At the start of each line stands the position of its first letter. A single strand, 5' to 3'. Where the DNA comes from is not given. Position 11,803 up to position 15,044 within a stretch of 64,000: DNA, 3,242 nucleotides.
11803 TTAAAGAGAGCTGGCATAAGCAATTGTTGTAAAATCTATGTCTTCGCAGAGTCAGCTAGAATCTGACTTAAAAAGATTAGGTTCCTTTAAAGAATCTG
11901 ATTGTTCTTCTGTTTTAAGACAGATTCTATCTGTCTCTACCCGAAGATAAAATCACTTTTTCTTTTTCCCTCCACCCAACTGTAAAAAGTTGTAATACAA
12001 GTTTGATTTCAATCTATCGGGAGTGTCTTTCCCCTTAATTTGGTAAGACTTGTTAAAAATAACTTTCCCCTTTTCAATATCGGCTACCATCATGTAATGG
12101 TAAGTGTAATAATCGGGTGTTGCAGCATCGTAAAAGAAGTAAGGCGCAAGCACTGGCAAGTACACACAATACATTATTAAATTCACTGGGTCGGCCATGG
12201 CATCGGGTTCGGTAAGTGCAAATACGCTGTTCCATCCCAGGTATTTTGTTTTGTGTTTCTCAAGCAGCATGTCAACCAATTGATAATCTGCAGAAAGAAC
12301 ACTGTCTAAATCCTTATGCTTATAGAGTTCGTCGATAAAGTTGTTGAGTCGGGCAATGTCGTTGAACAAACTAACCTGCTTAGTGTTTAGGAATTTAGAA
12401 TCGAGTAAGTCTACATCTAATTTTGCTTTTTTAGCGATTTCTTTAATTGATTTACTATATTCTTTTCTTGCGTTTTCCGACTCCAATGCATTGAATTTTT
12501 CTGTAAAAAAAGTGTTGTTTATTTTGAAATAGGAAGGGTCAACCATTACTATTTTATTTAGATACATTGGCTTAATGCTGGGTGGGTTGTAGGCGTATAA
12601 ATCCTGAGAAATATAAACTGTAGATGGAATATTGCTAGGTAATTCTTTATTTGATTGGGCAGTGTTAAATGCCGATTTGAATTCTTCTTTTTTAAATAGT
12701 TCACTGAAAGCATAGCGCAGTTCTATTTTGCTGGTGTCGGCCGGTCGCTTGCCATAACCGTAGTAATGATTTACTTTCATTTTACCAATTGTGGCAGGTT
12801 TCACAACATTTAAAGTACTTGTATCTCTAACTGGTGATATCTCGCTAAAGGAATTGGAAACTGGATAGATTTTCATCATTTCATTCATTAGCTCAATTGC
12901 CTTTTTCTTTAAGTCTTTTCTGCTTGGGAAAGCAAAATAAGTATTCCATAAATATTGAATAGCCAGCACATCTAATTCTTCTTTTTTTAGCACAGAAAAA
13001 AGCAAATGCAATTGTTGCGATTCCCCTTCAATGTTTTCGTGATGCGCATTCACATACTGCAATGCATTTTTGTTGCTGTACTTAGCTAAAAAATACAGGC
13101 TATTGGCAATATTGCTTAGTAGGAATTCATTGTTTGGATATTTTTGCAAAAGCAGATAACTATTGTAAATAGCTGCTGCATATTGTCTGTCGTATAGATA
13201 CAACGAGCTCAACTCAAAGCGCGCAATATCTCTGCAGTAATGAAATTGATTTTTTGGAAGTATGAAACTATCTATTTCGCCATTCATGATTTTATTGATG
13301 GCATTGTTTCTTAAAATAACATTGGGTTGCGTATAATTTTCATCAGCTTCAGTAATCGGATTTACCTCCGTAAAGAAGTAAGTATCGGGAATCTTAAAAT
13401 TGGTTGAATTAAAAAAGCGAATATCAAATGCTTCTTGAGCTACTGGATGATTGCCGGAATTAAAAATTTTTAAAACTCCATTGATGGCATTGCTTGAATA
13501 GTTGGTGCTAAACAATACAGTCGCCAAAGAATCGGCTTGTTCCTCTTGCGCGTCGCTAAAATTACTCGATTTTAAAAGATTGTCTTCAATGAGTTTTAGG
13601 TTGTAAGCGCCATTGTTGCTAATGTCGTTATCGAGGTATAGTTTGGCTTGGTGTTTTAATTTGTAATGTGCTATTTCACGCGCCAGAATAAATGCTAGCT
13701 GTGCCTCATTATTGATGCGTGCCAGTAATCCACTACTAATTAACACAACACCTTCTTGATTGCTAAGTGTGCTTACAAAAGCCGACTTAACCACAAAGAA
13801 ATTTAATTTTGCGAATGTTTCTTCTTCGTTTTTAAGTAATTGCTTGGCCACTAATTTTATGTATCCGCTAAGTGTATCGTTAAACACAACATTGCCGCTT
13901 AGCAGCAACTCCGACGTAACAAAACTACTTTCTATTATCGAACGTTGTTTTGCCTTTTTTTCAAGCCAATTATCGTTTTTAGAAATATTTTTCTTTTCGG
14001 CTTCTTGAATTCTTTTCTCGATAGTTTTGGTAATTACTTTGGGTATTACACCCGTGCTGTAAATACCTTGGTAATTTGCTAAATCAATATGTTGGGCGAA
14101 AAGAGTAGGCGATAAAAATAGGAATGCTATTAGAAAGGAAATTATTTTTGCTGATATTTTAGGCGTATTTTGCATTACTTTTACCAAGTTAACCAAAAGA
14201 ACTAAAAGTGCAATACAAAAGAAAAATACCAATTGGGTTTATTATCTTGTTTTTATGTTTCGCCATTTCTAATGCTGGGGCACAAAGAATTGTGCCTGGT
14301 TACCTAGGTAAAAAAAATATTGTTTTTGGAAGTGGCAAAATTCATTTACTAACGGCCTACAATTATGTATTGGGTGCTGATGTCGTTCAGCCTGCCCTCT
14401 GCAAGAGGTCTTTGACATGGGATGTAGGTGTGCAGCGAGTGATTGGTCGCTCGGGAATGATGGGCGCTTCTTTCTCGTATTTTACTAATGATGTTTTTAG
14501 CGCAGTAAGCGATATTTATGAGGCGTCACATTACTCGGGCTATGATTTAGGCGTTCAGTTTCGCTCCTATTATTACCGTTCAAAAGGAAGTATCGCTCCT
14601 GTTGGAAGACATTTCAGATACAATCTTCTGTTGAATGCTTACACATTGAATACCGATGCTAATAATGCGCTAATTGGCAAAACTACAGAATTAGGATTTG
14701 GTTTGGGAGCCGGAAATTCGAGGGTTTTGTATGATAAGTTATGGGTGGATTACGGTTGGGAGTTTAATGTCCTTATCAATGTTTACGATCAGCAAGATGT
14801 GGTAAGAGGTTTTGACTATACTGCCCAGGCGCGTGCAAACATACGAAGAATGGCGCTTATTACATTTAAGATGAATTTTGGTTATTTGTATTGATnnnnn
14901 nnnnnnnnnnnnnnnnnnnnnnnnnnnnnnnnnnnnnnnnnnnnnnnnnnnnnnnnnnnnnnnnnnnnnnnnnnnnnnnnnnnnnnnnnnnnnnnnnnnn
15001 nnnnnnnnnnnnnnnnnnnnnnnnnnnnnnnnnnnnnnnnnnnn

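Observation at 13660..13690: BepA-like M48 peptidase with its zinc-binding HExxH changed to RExxH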

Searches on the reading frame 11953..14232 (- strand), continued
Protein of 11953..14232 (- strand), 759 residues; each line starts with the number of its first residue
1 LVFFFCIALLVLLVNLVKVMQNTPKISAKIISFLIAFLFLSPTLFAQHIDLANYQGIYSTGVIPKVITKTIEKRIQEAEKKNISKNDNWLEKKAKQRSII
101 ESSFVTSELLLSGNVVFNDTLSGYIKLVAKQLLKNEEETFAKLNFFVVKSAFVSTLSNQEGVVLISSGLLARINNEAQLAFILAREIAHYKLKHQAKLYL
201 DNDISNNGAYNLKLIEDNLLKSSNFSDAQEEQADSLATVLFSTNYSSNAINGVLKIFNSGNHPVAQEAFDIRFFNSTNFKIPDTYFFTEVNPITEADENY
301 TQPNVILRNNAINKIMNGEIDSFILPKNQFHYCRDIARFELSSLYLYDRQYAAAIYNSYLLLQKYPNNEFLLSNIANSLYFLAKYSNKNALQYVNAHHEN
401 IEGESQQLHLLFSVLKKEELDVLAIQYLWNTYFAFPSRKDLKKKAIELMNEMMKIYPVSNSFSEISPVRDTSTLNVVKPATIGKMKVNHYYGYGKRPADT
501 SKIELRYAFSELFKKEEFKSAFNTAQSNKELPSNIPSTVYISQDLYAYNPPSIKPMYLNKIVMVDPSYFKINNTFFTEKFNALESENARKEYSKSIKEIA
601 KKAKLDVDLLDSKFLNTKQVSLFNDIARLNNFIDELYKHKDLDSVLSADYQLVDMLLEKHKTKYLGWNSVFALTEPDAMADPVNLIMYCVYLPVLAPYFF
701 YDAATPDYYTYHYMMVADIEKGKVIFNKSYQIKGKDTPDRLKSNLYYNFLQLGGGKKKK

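Call 68: find_encoding_contigs(protein=P0113, flank=7000, max_places=1)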
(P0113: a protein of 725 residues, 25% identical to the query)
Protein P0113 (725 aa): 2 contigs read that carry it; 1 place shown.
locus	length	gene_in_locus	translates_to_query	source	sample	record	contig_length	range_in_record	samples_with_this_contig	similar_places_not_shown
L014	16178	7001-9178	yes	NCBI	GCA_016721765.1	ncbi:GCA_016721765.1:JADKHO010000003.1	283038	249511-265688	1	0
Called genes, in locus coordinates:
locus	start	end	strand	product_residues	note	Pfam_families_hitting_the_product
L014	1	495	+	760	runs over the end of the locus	PF01734:Patatin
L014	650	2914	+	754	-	PF00330:Aconitase, PF00694:Aconitase_C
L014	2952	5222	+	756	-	PF19408:PKD_6, PF18962:Por_Secre_tail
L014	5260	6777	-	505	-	-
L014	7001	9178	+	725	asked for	PF01435:Peptidase_M48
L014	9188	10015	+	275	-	-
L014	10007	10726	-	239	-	PF00581:Rhodanese, PF00085:Thioredoxin, PF13098:Thioredoxin_2 (weak)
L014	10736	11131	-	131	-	PF06170:DUF983 (weak)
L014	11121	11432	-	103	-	PF00085:Thioredoxin, PF13098:Thioredoxin_2, PF13905:Thioredoxin_8 (faint)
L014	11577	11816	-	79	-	-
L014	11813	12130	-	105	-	PF00581:Rhodanese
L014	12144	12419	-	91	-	PF00581:Rhodanese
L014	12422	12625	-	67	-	PF19628:DUF6132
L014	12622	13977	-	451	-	PF00753:Lactamase_B, PF00581:Rhodanese (faint)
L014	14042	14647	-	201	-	PF03848:TehB (weak), PF05724:TPMT (faint), PF13649:Methyltransf_25, PF08241:Methyltransf_11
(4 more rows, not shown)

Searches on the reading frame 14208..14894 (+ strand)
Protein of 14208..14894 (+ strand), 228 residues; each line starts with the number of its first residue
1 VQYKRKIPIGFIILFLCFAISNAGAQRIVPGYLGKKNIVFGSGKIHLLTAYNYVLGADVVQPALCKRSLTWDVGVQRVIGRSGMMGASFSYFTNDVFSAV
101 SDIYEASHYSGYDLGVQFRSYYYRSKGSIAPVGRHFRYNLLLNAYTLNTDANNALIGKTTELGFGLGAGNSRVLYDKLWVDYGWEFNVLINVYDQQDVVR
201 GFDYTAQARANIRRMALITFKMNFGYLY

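Call 28: search_protein_families(library=pfam, proteins=[window:14208-14894:+], max_evalue=0.001)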
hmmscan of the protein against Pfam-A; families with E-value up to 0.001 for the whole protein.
window:14208-14894:+ (228 aa): 0 families

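Call 57: search_protein_families(library=ncbifam, proteins=[window:14208-14894:+], max_evalue=0.01)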
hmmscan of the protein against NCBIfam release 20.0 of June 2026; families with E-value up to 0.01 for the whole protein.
window:14208-14894:+ (228 aa): 0 families

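Call 70: find_homologous_proteins(query=window:14208-14894:+, max_evalue=0.001)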
Query window:14208-14894:+ (228 aa): 12 proteins with E <= 0.001 among 251 candidates.
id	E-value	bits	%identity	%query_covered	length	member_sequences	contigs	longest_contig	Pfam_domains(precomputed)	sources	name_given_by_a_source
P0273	2.3e-147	507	99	100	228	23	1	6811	-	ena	-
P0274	2.9e-128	444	84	100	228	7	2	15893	-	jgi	-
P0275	2.6e-86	307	60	100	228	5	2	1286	-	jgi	jgi:hypothetical protein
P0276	1.7e-84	301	62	89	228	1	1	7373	-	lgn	-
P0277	4.6e-78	280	57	95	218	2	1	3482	-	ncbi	-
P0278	5.7e-74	267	60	89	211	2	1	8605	-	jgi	-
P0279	6.5e-71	257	79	64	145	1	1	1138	-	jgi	jgi:hypothetical protein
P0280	7.8e-66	240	51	94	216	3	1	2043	-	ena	-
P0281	2.5e-65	238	52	93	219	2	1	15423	-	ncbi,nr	ncbi:MAG: hypothetical protein NT150_06495 [Bacteroidetes bacterium]|nr:hypothetical protein [Bacter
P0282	3.8e-62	228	52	95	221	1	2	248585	-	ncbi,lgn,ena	-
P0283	2.1e-57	212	46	94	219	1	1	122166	-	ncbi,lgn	ncbi:MAG: hypothetical protein ACKOXB_15470 [Flavobacteriales bacterium]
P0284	6.3e-53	198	47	95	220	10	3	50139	-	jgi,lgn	-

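Call 76: predict_structure(alignment_id=A4)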
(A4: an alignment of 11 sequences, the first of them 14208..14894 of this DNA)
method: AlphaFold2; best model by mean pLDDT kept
length: 228 residues; sequences in the alignment: 11
mean_pLDDT: 69.8   pTM: 0.64
mean pLDDT of the five models: 69.8, 68.1, 62.7, 62.1, 39.8
residues with pLDDT >= 90: 41; 70-90: 87; 50-70: 47; < 50: 53
segments of 3 or more residues with pLDDT < 50: 1-6, 18-30, 50-66, 99-101, 200-212
pLDDT, mean of each block of 10 residues (from residue 1): 46 52 43 76 72 41 52 89 89 62 62 89 75 89 80 73 88 86 86 57 43 67 90
secondary structure, 60 per line:
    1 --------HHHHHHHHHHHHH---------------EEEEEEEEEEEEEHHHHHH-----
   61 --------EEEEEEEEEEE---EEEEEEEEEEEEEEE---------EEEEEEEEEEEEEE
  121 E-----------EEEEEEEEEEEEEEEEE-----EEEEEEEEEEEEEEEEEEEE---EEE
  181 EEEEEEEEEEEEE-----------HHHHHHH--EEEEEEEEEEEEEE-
elements in order: H9-21 E37-49 H50-55 E69-79 E83-97 E107-121 E133-149 E155-174 E178-193 H205-211 E214-227

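Call 78: fold_search(model_id=the predicted structure, library=pdb)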
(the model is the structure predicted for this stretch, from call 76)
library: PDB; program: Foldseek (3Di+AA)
matches with E <= 10: 679; with E <= 0.001: 2
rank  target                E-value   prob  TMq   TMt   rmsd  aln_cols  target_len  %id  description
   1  9fzc_A                7.5e-04  1.00  0.45  0.57   6.5       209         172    8  Structure of OmpA-short in complex with nanobody Nb01 (released 2024-07-17)
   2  3qra                  9.8e-04  1.00  0.45  0.62   5.5       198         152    9  The crystal structure of Ail, the attachment invasion locus protein of Yersinia pestis (released 2011-11-23)
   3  3qrc_B                1.0e-03  1.00  0.45  0.60   5.4       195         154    9  The crystal structure of Ail, the attachment invasion locus protein of Yersinia pestis, in complex with the heparin an (released 2011-11-23)
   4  3qrc_A                1.1e-03  1.00  0.45  0.61   5.3       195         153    9  The crystal structure of Ail, the attachment invasion locus protein of Yersinia pestis, in complex with the heparin an (released 2011-11-23)
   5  4rlc                  1.3e-03  1.00  0.39  0.57   5.6       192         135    7  Crystal structure of the N-terminal beta-barrel domain of Pseudomonas aeruginosa OprF (released 2015-04-22)
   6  1qj9                  1.3e-03  1.00  0.43  0.61   5.4       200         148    9  CRYSTAL STRUCTURE OF THE OUTER MEMBRANE PROTEIN OMPX FROM ESCHERICHIA COLI (released 1999-10-06)
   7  9nh1_A                1.3e-03  0.97  0.33  0.31  21.0       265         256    9  In situ cryo-EM structure of porin I of the Legionella Dot/Icm T4SS machine (released 2025-09-17)
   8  2r4l_A                2.4e-03  0.87  0.22  0.15  10.8       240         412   10  Crystal structure of the long-chain fatty acid transporter FadL mutant P34A (released 2008-09-16)
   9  2r4n_A                2.6e-03  0.77  0.23  0.16  15.5       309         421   11  Crystal structure of the long-chain fatty acid transporter FadL mutant N33A (released 2008-09-16)
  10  3dzm_B                3.1e-03  1.00  0.46  0.50   8.0       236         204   13  Crystal structure of a major outer membrane protein from Thermus thermophilus HB27 (released 2008-12-23)
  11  1bxw                  3.6e-03  1.00  0.45  0.56   6.9       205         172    8  OUTER MEMBRANE PROTEIN A (OMPA) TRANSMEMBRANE DOMAIN (released 1998-10-14)
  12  1p4t                  3.6e-03  1.00  0.39  0.54   6.7       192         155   11  Crystal structure of Neisserial surface protein A (NspA) (released 2003-07-22)
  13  2r4l_C                3.8e-03  0.77  0.24  0.16  14.9       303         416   10  Crystal structure of the long-chain fatty acid transporter FadL mutant P34A (released 2008-09-16)
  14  2r4p_A                3.8e-03  0.75  0.23  0.15  14.4       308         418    9  Crystal structure of the long-chain fatty acid transporter FadL mutant G212E (released 2008-09-16)
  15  9nh1_B                4.4e-03  0.91  0.33  0.30  16.9       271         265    8  In situ cryo-EM structure of porin I of the Legionella Dot/Icm T4SS machine (released 2025-09-17)
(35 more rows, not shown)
